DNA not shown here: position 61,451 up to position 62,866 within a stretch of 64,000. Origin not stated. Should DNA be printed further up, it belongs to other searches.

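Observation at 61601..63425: Endolysin with a long hydrophobic C-terminal extension and atypical lysis cassette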

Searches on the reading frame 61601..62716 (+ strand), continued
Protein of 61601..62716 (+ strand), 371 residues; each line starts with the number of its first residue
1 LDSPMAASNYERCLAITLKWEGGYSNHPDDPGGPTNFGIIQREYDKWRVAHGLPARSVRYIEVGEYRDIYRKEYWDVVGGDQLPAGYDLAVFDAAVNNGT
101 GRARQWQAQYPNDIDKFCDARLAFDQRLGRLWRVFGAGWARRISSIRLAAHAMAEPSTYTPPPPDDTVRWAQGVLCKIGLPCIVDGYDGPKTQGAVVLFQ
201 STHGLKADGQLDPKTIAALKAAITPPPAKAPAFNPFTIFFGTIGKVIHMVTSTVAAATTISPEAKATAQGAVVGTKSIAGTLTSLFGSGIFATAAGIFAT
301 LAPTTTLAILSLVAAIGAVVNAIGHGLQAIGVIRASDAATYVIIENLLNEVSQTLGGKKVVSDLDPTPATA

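Call 67: predict_structure(alignment_id=A3)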
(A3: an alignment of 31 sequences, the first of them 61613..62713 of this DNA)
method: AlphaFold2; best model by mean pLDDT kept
length: 367 residues; sequences in the alignment: 31
mean_pLDDT: 75.7   pTM: 0.50
mean pLDDT of the five models: 75.7, 75.2, 72.1, 71.2, 71.2
residues with pLDDT >= 90: 140; 70-90: 72; 50-70: 104; < 50: 51
segments of 3 or more residues with pLDDT < 50: 253-255, 263-275, 283-294, 329-332, 360-367
pLDDT, mean of each block of 10 residues (from residue 1): 77 85 81 93 97 95 96 97 97 97 98 98 92 90 90 61 80 83 72 95 89 93 64 57 57 51 43 48 47 50 61 67 59 55 69 64 41
secondary structure, 60 per line:
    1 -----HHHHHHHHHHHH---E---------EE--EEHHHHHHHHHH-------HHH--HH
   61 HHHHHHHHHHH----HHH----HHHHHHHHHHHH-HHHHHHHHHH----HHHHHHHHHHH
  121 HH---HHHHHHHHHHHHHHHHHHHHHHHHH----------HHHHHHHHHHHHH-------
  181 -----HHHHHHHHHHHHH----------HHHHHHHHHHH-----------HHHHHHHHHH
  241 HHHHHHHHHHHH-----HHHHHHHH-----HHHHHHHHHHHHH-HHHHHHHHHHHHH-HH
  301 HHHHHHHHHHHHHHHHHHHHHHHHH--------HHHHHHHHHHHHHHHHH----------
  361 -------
elements in order: H6-17 H37-46 H59-71 H83-94 H96-105 H110-122 H126-150 H161-173 H186-198 H209-219 H231-252 H258-265 H271-283 H285-297 H299-325 H334-350
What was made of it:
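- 61643..61897 (+): GH108 muramidase domain (aa 15-99 in TTG numbering), with the W-E-G-G-Y catalytic-Glu motif at aa 20-24. AF2 pLDDT >90 (call 67).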

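Call 74: search_protein_families(library=phrogs, proteins=[L005:9614-9898:+, L005:9270-9614:+, L005:8218-9252:+, L005:7850-8134:+], max_evalue=0.01)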
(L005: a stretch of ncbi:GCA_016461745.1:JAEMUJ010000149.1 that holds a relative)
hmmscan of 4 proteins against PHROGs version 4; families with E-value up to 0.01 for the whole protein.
L005:9614-9898:+ (95 aa): 0 families

L005:9270-9614:+ (115 aa): 0 families

L005:8218-9252:+ (345 aa): 7 families
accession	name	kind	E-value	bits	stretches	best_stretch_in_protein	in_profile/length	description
phrog_315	-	lysis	7.7e-37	128.1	1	4-245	333-513/677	endolysin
phrog_12853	-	unknown function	7.9e-16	59.7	1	5-106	2-101/131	-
phrog_2649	-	lysis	8e-11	43.3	1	147-213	160-225/261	endolysin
phrog_1493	-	lysis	2.2e-09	38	1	161-234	241-316/394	endolysin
phrog_1224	-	head and packaging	2.7e-09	37.8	1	161-247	3-84/438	endolysin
phrog_1512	-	lysis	7.1e-05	23.9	1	150-271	165-283/314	endolysin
phrog_17001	-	lysis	0.0026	18.4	1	165-206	50-91/265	endolysin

L005:7850-8134:+ (95 aa): 0 families

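Call 80: search_protein_families(library=pfam, proteins=[L005:9270-9614:+, L005:9614-9898:+, L005:6130-7743:+], max_evalue=0.01)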
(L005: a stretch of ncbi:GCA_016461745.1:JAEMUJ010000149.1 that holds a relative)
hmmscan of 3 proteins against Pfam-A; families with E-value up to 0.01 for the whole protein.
L005:9270-9614:+ (115 aa): 0 families

L005:9614-9898:+ (95 aa): 0 families

L005:6130-7743:+ (538 aa): 0 families

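Call 96: search_solved_structures(query=window:61613-62713:+, max_evalue=0.001, show_alignments=1)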
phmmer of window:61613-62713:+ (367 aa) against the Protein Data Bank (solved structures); distinct sequences matched with E-value up to 0.001: 7.
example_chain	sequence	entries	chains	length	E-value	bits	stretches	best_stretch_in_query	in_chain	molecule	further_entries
7dnp_A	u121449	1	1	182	1.4e-22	83.5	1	2-101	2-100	Secretion activator protein, hypothetical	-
2is5_A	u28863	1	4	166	8.4e-17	64.5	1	5-102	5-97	Hypothetical protein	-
2ikb_A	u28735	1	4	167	9.8e-17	64.3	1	10-102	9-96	Hypothetical protein NMB1012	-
6v3z_A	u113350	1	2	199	1.1e-06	31.3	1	14-102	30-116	Sen1395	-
6v40_A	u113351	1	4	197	6.4e-05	25.5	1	7-36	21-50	PG_binding_3 domain-containing protein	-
5nm7_G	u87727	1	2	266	0.00035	23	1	165-222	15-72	Peptidoglycan-binding domain 1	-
2nr7_A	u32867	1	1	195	0.0009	21.7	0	3-36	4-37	Secretion activator protein, putative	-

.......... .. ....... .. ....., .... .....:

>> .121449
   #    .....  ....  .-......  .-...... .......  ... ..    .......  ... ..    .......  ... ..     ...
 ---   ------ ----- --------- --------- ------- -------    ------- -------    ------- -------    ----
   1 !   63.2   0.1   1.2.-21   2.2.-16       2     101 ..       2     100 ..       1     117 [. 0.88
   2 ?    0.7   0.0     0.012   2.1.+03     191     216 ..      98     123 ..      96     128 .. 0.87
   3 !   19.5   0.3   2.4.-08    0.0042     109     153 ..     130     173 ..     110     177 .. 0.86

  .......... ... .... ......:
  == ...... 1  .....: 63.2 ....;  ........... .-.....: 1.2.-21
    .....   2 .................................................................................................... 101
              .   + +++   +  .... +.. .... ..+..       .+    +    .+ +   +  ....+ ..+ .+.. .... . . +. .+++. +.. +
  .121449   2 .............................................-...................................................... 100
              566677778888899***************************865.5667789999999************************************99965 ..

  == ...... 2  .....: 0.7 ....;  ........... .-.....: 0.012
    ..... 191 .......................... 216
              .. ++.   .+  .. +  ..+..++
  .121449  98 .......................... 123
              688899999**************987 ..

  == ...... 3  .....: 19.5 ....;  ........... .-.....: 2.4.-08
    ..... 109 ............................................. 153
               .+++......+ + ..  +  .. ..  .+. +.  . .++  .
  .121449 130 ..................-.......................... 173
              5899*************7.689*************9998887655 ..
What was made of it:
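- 61643..61897 (+): PDB sequence hits 7dnp (1.4e-22), 2is5 and 2ikb (call 96).
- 62096..62257 (+): PG_binding_1 cell-wall-binding domain (aa 166-219). PDB hit 5nm7 (call 96).
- On GH108 muramidase (Pfam PF05838): Sequence hits to 7dnp at 1.4e-22, and to 2is5 and 2ikb at ~1e-16 (call 96).
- PDB relatives at the sequence level (call 96).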
